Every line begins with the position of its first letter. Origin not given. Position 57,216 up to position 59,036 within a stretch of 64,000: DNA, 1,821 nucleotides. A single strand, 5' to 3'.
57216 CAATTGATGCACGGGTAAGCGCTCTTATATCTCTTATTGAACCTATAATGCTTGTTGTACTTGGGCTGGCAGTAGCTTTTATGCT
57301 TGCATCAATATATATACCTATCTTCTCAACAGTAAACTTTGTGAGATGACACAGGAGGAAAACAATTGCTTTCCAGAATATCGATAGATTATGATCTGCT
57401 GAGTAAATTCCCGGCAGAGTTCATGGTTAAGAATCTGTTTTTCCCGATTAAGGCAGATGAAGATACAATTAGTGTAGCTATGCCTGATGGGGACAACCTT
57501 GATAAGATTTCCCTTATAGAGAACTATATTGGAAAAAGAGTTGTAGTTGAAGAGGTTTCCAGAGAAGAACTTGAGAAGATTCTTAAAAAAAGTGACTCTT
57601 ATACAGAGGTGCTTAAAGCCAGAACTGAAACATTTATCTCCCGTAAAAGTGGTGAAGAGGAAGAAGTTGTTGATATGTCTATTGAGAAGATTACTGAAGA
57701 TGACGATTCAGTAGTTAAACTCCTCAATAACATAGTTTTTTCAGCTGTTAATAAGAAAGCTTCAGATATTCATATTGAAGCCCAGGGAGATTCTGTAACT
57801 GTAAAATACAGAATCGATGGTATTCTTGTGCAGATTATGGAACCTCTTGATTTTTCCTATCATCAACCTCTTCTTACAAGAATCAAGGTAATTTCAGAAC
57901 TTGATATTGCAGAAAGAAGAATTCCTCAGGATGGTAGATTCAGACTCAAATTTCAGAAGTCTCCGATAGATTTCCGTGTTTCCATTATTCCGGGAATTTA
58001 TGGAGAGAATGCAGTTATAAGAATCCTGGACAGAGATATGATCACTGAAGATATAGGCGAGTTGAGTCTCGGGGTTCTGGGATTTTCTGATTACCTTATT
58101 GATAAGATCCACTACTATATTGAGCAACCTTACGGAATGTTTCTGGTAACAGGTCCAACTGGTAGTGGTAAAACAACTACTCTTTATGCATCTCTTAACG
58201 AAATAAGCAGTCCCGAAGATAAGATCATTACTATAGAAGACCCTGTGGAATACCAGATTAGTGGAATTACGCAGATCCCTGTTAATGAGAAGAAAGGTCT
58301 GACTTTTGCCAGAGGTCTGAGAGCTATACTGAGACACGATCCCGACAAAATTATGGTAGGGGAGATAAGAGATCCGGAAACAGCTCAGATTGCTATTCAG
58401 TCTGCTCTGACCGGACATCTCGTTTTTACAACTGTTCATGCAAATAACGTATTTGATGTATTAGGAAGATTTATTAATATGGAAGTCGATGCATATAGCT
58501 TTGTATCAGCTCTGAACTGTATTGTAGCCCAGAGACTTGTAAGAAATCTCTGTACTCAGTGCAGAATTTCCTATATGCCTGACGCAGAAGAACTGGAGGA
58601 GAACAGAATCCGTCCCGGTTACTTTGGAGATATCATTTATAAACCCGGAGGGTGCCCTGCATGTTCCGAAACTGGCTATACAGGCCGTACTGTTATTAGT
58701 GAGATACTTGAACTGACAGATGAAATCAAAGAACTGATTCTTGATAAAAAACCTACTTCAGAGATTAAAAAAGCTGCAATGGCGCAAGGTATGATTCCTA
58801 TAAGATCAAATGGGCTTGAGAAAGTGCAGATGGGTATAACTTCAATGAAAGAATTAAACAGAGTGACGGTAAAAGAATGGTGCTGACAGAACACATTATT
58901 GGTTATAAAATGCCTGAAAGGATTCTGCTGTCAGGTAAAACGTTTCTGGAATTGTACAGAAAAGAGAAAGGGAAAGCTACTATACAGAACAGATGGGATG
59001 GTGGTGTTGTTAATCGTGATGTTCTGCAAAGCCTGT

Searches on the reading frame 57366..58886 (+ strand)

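Call 33: search_protein_families(library=pfam, proteins=[window:57366-58886:+], max_evalue=0.001)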
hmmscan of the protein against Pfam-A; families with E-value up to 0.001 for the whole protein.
window:57366-58886:+ (506 aa): 4 families
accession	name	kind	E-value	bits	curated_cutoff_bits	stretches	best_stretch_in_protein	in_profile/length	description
PF00437.27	T2SSE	-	3.2e-124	414.8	24.9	1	111-499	3-370/370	Type II/IV secretion system protein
PF05157.20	MshEN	-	8.1e-10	39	23.1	1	3-73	9-80/90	MshEN domain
PF25199.1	nSTAND_NTPase5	-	0.00035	20.9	34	1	245-295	29-81/145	Novel STAND NTPase 5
PF12281.14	NTP_transf_8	-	0.00048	20.6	26.3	1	59-170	61-175/218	Nucleotidyltransferase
